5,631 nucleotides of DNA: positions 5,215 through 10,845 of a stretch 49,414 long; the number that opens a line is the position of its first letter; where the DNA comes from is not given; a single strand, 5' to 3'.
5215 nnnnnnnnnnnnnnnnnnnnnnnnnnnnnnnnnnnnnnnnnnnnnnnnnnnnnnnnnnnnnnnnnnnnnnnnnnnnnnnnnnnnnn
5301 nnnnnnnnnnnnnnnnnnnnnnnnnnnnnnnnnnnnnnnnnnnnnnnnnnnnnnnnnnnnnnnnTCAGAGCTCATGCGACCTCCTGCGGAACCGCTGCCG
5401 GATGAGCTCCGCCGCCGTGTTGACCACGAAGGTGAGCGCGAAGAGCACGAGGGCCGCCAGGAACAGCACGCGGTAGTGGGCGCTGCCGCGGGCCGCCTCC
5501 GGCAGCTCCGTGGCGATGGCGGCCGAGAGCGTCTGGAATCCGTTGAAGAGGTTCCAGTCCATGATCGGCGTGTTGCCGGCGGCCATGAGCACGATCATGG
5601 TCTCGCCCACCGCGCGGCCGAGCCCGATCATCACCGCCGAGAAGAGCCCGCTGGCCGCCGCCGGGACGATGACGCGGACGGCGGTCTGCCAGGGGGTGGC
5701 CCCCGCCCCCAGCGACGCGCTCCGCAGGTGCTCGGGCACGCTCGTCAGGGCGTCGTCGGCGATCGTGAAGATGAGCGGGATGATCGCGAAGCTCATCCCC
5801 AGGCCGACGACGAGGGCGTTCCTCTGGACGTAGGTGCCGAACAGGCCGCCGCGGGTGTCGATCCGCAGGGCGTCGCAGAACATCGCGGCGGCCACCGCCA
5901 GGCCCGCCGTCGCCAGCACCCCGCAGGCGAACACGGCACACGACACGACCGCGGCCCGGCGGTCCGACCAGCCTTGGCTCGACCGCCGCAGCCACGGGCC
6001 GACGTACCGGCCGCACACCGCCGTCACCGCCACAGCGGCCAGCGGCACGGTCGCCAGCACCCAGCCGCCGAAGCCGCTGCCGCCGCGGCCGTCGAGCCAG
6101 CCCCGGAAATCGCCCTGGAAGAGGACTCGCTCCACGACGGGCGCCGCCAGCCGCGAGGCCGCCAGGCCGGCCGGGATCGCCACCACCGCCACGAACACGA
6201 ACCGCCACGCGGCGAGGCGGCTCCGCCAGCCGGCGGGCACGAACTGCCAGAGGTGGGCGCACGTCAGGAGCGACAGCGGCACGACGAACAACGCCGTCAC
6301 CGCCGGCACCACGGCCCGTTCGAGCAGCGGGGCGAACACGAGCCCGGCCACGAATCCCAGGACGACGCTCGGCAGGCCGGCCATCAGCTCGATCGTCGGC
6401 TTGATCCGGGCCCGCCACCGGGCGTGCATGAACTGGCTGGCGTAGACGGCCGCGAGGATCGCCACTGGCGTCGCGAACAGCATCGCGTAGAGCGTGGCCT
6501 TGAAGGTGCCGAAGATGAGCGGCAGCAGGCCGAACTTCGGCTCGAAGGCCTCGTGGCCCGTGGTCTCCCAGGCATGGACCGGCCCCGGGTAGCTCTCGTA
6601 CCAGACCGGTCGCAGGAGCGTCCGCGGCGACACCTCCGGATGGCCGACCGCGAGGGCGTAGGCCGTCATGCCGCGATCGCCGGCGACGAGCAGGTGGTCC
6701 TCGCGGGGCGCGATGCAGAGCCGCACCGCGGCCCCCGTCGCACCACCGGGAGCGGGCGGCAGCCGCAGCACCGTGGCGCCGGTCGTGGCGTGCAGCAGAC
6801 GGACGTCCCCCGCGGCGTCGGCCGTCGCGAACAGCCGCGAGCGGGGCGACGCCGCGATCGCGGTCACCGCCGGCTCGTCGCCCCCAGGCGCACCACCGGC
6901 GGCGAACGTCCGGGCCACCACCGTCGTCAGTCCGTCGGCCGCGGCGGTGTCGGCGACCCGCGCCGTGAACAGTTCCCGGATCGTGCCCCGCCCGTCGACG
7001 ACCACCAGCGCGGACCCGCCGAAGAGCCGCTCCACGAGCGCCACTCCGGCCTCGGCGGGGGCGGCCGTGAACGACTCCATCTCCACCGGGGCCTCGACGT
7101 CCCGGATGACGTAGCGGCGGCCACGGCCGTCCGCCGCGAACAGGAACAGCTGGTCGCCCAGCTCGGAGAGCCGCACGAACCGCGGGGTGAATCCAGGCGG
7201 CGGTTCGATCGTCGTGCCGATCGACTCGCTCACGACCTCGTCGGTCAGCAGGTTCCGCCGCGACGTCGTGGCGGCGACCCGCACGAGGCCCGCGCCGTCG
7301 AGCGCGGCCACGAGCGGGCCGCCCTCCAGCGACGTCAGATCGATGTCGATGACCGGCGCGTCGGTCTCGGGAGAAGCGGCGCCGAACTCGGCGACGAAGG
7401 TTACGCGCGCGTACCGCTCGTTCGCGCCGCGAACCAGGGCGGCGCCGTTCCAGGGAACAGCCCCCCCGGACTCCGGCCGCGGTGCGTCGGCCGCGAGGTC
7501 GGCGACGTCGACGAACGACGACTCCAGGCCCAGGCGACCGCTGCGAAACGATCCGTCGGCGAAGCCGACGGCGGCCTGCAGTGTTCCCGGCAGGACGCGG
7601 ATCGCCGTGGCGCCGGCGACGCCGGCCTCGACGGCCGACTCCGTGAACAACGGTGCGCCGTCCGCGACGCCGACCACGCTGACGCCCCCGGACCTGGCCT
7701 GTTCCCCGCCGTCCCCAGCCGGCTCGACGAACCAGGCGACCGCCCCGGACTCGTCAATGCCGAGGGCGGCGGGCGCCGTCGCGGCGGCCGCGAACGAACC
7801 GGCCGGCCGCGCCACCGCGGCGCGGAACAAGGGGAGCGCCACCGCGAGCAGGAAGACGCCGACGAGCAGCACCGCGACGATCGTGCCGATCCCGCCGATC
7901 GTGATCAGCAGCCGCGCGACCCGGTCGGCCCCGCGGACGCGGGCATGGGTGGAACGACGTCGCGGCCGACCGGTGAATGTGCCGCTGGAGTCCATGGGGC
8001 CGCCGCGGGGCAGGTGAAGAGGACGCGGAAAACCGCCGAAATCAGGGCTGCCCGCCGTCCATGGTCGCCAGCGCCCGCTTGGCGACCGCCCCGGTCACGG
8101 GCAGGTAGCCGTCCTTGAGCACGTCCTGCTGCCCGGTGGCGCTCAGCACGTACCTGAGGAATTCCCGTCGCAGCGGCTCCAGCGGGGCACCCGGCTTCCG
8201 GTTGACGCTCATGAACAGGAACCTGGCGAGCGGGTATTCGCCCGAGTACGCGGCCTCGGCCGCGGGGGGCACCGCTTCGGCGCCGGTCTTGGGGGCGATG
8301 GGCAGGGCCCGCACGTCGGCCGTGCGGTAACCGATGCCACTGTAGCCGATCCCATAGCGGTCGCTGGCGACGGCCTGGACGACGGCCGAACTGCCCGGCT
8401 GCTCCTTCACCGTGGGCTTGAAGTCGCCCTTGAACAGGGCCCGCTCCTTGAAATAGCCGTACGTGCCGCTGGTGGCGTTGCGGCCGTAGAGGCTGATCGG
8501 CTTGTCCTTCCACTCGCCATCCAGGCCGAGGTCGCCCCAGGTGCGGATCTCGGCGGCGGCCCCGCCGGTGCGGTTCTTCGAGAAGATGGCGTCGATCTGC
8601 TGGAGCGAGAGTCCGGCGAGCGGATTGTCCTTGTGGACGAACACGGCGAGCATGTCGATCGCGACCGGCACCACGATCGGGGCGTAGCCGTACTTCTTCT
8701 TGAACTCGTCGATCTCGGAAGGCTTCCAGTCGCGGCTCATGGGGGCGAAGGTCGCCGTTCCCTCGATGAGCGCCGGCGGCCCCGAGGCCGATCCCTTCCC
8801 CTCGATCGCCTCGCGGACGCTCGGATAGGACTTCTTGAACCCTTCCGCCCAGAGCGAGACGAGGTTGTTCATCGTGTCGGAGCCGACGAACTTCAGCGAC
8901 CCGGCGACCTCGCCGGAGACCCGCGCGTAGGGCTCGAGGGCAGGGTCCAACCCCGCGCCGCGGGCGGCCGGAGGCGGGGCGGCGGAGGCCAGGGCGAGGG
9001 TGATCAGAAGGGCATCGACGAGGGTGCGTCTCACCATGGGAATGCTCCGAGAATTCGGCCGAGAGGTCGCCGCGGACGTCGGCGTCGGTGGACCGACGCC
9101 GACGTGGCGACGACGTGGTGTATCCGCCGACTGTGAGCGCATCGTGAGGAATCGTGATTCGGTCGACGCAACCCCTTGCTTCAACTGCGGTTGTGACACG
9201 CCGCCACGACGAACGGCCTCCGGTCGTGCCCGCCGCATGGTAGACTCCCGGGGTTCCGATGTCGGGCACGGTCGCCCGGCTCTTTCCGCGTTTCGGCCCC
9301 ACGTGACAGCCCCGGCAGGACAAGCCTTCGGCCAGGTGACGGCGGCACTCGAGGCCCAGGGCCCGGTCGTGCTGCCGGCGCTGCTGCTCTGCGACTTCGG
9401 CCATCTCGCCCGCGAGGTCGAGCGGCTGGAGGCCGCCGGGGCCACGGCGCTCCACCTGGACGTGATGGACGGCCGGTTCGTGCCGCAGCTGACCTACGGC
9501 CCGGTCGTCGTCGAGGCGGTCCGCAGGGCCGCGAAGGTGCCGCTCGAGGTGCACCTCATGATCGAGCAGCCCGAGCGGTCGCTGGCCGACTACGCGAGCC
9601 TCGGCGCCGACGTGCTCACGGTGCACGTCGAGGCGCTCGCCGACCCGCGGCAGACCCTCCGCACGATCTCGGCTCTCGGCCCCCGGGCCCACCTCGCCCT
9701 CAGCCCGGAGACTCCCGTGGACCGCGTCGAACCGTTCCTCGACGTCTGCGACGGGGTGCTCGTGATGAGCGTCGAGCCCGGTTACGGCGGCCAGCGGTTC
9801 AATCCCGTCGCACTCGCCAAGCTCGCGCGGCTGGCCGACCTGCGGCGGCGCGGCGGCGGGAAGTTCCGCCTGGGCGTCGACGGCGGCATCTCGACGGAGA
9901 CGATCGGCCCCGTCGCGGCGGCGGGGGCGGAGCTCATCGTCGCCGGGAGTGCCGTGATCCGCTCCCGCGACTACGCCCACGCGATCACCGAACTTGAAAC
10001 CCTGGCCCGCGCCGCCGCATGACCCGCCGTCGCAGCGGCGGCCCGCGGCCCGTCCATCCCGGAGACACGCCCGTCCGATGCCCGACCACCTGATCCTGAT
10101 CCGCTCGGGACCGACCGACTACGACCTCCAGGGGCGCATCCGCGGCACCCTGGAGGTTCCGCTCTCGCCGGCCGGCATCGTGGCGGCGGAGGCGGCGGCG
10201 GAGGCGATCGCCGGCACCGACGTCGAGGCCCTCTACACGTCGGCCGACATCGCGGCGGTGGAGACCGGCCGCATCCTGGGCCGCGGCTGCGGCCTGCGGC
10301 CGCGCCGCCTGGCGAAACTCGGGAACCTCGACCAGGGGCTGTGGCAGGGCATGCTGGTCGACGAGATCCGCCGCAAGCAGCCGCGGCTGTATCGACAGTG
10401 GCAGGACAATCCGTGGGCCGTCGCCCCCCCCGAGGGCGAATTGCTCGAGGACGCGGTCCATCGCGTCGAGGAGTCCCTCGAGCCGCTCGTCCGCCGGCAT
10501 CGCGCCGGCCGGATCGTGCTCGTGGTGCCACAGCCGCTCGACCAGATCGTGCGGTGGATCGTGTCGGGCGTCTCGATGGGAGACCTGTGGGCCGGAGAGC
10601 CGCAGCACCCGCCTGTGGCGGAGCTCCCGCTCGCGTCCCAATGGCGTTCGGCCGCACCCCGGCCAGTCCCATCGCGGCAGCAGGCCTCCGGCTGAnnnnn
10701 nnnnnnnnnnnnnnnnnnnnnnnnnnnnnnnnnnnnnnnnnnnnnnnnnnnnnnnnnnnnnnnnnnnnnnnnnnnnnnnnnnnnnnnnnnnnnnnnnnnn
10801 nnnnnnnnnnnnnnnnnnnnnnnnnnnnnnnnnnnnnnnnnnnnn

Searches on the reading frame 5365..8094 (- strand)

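Call 11: search_protein_families(library=pfam, proteins=[window:5365-8094:-], max_evalue=0.001)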
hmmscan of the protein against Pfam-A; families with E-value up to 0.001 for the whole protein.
window:5365-8094:- (909 aa): 1 family
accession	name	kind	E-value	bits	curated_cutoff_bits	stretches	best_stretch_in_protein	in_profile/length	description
PF00528.27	BPD_transp_1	-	4e-11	43.4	26.4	1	694-904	8-184/184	Binding-protein-dependent transport system inner membrane component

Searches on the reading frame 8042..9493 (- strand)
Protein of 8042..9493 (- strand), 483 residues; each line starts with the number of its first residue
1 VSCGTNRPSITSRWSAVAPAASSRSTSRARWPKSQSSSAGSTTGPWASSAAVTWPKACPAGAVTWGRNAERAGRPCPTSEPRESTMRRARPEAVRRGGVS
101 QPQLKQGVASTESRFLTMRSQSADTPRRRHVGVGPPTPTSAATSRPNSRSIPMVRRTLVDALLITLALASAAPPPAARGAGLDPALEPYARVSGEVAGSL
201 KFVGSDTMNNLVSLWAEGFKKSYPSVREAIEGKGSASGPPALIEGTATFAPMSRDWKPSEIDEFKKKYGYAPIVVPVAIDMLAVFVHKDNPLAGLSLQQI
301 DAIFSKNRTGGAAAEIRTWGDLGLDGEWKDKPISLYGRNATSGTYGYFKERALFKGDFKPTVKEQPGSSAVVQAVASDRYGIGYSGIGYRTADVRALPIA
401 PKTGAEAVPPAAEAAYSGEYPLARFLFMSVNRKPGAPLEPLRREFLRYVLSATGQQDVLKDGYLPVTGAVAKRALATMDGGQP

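Call 11: search_protein_families(library=pfam, proteins=[window:8042-9493:-], max_evalue=0.001)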
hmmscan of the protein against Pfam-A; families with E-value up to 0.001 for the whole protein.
window:8042-9493:- (483 aa): 2 families
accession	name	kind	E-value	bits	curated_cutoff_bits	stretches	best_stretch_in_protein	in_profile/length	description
PF12849.12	PBP_like_2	-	1.1e-31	111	27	1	194-452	6-266/267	PBP superfamily domain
PF12727.12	PBP_like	-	3.5e-07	30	27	1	217-388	2-152/193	PBP superfamily domain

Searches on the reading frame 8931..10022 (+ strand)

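Call 28: search_protein_families(library=pfam, proteins=[window:8931-10022:+], max_evalue=0.001)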
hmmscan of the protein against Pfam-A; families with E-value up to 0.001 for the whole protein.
window:8931-10022:+ (363 aa): 1 family
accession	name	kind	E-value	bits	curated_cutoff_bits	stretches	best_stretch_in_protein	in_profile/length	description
PF00834.25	Ribul_P_3_epim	-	7.3e-63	212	21.1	1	147-343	2-198/198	Ribulose-phosphate 3 epimerase family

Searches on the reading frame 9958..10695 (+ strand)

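Call 11: search_protein_families(library=pfam, proteins=[window:9958-10695:+], max_evalue=0.001)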
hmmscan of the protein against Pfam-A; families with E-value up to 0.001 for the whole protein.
window:9958-10695:+ (245 aa): 1 family
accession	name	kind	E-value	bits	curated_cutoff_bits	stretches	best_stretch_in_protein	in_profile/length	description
PF00300.27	His_Phos_1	-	1.2e-29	103.8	21.7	1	45-190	1-146/194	Histidine phosphatase superfamily (branch 1)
